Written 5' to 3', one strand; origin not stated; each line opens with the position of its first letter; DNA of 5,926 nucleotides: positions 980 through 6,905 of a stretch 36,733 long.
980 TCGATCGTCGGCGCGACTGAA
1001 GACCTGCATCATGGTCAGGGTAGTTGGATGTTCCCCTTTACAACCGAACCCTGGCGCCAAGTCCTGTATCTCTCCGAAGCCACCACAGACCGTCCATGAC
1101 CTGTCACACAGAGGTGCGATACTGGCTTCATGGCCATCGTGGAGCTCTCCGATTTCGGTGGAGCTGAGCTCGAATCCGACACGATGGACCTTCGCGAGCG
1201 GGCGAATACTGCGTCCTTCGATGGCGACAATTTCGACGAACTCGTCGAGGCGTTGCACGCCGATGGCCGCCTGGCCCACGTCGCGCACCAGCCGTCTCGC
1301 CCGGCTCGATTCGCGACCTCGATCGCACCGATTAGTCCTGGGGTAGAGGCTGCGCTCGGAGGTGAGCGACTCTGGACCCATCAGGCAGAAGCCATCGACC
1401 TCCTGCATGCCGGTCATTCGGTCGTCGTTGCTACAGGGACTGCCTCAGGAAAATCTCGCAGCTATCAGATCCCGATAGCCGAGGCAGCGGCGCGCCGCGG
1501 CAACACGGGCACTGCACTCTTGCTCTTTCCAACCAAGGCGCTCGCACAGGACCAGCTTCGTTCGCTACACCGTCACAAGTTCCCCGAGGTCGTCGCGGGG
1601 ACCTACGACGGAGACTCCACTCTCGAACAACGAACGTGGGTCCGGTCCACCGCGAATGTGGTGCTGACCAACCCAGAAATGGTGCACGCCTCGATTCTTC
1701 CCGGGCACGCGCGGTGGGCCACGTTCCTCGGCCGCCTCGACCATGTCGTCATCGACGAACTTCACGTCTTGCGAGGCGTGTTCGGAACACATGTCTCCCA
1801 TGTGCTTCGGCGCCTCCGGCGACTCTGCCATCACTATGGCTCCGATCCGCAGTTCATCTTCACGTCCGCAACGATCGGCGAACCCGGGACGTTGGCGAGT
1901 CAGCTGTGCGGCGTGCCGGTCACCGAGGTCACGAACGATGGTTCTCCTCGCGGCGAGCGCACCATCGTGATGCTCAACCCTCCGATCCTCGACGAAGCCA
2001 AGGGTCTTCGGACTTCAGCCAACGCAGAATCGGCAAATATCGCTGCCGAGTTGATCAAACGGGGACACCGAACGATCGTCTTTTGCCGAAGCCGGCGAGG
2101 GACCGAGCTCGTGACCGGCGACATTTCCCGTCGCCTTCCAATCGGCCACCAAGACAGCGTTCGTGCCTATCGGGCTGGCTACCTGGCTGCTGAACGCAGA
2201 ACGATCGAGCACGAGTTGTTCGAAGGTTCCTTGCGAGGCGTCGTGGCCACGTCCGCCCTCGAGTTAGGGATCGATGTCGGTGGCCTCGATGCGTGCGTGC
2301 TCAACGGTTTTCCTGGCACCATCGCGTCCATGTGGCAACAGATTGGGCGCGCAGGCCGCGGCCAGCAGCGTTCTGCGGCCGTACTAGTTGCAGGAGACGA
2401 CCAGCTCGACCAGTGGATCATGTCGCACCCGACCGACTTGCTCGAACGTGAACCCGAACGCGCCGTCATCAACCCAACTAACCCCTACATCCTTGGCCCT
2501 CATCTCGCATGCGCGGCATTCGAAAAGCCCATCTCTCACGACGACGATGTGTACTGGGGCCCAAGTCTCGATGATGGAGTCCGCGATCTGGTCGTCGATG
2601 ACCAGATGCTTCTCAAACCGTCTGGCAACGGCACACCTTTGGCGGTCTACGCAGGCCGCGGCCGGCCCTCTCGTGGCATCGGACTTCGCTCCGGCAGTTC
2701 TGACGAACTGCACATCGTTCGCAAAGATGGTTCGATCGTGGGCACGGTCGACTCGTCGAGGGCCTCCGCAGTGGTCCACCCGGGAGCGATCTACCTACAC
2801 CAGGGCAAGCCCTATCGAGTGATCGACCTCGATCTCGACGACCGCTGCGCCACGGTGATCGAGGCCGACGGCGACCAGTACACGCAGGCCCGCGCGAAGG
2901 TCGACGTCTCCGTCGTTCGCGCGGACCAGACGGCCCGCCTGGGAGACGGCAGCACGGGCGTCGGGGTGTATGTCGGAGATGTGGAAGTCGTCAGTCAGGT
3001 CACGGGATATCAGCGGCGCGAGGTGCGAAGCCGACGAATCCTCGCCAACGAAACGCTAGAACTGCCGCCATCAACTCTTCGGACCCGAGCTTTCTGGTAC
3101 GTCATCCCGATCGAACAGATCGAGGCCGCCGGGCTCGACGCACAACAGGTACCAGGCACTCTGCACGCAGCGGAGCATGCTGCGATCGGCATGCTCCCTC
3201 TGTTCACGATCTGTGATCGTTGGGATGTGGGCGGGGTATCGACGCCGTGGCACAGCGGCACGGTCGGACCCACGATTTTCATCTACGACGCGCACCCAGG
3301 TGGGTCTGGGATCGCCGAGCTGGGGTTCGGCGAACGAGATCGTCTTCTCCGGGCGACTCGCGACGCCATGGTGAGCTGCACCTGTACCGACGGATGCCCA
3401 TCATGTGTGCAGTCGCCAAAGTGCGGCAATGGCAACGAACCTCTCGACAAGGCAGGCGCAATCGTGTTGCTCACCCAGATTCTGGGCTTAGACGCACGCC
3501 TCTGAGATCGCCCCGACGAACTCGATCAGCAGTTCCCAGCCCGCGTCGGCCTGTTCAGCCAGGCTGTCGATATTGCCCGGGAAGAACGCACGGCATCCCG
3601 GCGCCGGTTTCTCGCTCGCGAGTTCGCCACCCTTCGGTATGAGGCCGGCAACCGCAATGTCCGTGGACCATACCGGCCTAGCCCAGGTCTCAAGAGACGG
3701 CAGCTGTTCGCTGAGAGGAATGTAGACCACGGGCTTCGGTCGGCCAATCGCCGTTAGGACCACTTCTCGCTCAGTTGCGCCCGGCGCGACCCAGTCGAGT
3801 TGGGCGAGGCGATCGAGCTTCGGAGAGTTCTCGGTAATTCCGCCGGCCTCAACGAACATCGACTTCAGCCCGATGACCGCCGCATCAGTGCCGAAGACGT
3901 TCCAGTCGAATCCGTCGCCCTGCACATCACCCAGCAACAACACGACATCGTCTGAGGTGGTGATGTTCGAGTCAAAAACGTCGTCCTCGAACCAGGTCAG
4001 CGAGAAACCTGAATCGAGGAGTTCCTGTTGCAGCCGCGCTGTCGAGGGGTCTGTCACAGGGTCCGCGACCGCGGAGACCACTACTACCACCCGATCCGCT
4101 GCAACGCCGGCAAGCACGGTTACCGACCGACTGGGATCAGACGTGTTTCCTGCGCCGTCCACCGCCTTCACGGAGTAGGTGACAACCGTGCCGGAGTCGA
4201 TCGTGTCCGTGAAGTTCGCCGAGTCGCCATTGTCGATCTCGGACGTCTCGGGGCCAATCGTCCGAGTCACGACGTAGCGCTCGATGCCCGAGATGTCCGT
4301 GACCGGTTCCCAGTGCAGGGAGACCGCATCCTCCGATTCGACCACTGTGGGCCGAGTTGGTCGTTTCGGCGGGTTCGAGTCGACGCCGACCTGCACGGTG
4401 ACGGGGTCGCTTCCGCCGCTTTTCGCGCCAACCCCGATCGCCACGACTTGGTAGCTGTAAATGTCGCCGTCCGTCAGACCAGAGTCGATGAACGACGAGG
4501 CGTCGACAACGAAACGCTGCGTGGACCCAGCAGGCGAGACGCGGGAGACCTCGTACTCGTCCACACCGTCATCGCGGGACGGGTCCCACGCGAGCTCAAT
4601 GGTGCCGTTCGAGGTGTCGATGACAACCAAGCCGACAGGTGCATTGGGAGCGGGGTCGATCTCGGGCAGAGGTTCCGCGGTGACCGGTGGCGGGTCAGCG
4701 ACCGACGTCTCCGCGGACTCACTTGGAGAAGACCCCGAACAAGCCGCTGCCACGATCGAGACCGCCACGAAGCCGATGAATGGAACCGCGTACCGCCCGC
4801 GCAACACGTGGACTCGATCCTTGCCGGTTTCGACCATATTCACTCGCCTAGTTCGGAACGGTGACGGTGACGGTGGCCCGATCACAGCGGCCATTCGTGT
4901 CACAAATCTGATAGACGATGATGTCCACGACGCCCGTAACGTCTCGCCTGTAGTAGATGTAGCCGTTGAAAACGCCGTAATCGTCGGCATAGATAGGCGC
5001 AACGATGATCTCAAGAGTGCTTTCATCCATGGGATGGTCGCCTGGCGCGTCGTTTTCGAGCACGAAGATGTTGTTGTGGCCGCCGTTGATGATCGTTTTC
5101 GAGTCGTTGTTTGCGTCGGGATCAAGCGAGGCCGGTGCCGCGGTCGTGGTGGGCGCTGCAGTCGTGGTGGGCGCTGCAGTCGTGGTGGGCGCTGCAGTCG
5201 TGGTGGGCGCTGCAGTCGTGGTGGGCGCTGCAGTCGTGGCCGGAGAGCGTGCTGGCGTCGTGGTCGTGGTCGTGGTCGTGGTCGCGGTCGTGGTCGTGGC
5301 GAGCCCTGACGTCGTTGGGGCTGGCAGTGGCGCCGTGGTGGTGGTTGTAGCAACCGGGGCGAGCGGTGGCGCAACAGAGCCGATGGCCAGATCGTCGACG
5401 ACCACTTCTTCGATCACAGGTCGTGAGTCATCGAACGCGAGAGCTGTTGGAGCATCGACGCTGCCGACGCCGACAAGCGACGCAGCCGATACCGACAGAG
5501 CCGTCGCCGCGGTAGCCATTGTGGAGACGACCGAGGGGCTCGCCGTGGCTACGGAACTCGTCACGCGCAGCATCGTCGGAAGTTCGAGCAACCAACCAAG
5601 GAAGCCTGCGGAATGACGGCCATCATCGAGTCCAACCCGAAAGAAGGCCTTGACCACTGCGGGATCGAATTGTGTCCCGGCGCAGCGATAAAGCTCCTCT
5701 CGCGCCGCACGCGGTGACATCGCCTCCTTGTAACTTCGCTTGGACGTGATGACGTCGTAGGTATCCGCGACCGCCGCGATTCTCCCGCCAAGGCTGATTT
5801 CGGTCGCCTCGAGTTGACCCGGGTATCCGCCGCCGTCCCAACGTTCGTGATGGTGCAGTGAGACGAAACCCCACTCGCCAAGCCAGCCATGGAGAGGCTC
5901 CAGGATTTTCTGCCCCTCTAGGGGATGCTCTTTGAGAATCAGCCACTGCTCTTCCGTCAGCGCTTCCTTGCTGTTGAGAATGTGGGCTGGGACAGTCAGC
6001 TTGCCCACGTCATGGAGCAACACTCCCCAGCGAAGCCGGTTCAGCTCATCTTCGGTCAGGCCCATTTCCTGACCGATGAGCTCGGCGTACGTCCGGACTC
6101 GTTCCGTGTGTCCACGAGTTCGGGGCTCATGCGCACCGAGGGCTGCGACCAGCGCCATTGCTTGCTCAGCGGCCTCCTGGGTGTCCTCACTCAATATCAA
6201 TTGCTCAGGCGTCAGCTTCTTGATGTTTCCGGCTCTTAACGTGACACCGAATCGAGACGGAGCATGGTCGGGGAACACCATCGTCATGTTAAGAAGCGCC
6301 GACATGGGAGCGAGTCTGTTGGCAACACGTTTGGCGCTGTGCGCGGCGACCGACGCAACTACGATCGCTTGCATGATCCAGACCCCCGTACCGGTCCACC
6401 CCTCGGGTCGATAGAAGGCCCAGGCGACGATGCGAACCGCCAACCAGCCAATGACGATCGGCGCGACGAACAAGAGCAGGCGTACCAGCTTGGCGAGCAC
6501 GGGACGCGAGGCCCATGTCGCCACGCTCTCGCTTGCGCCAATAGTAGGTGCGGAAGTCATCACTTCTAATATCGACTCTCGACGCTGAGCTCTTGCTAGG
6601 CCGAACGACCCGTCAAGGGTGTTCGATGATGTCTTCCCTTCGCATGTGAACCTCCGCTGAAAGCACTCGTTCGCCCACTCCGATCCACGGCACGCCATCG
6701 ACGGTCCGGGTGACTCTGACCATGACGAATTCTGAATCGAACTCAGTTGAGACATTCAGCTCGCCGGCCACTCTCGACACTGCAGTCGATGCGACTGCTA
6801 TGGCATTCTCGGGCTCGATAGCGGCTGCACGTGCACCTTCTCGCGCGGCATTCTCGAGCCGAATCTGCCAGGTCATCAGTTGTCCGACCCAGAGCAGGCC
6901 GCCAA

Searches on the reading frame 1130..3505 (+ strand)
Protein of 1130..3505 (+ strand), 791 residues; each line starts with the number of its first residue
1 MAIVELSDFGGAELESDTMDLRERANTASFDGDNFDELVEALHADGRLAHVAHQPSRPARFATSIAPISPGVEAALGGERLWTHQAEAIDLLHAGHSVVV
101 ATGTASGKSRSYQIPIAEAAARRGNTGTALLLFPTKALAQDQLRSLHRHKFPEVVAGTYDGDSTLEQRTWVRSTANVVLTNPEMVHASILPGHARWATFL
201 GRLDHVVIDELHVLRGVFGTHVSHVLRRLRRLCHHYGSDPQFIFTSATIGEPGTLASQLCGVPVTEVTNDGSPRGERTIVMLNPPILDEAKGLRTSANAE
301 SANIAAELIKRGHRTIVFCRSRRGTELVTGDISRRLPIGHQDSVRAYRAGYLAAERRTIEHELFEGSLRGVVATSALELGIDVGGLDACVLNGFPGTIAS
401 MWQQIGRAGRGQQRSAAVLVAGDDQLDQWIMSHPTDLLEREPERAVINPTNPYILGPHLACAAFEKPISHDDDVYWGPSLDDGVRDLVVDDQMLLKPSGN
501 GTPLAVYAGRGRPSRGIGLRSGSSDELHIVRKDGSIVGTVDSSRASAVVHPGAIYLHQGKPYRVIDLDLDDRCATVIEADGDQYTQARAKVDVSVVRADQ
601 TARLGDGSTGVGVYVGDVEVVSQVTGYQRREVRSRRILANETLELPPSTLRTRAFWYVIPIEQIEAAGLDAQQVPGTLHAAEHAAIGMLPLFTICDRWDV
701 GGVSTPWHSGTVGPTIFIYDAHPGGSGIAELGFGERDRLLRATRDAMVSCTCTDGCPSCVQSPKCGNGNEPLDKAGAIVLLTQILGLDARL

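Call 19: search_protein_families(library=pfam, proteins=[window:1130-3505:+], max_evalue=0.001)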
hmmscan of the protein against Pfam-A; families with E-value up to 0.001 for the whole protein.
window:1130-3505:+ (791 aa): 4 families
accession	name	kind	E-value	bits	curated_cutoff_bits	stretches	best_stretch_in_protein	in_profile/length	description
PF00270.35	DEAD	-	1.6e-28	100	26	1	83-250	2-161/167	DEAD/DEAH box helicase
PF09369.15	MZB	-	2.6e-21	76.5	24.2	1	681-760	1-80/80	MrfA Zn-binding domain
PF00271.37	Helicase_C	-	3.3e-14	53.5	23.5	1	306-410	7-108/110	Helicase conserved C-terminal domain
PF22982.3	WHD_HRQ1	-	6.8e-10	40.3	27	1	447-520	1-68/70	ATP-dependent helicase HRQ1, winged helix domain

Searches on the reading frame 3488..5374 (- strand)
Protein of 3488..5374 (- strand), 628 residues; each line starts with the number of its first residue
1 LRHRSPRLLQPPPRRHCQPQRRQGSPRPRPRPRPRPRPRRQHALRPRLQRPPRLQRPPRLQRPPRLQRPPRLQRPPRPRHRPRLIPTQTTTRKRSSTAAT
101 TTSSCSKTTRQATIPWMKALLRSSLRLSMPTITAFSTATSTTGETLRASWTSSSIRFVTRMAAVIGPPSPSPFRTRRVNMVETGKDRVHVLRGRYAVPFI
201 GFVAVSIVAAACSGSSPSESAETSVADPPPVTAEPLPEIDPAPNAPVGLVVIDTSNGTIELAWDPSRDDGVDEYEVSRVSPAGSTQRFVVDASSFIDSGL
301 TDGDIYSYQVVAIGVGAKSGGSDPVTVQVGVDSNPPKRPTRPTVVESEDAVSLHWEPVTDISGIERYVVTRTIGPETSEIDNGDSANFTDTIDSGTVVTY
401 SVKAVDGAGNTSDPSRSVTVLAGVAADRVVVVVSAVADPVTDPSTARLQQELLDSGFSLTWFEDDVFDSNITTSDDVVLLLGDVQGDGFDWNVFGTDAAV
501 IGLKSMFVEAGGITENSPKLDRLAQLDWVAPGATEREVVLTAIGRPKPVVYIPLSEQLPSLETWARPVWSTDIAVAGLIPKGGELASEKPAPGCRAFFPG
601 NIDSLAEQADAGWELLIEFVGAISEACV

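Call 19: search_protein_families(library=pfam, proteins=[window:3488-5374:-], max_evalue=0.001)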
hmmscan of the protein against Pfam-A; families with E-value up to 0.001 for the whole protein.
window:3488-5374:- (628 aa): 1 family
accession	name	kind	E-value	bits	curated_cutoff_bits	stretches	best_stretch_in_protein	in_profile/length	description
PF00041.27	fn3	-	1.2e-07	32.3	25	1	245-327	2-83/84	Fibronectin type III domain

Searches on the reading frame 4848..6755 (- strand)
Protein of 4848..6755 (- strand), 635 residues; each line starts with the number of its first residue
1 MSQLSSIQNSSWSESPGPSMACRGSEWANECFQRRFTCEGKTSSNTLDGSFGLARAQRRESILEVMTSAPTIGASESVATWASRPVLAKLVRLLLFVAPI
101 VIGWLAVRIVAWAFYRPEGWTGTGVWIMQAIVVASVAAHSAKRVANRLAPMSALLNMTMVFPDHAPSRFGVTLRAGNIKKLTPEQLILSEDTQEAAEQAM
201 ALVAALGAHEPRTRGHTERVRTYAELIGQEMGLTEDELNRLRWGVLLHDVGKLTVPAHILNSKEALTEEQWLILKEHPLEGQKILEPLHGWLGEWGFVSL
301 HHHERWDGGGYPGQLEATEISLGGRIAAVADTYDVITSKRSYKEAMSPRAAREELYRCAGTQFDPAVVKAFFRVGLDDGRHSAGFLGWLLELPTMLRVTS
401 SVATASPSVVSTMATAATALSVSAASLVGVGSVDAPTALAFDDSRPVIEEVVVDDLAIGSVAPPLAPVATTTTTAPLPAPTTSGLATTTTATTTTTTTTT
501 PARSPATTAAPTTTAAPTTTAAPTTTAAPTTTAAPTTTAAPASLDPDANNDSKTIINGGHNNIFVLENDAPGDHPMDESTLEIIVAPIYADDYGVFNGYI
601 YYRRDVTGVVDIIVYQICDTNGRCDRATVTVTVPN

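Call 19: search_protein_families(library=pfam, proteins=[window:4848-6755:-], max_evalue=0.001)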
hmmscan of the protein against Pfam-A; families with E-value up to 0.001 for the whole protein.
window:4848-6755:- (635 aa): 2 families
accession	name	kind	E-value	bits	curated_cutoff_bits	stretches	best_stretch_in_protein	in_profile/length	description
PF13487.12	HD_5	-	8.5e-33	113.9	27.2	1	205-367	6-170/170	HD domain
PF01966.28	HD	-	8.8e-15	55.5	22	1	215-334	3-114/116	HD domain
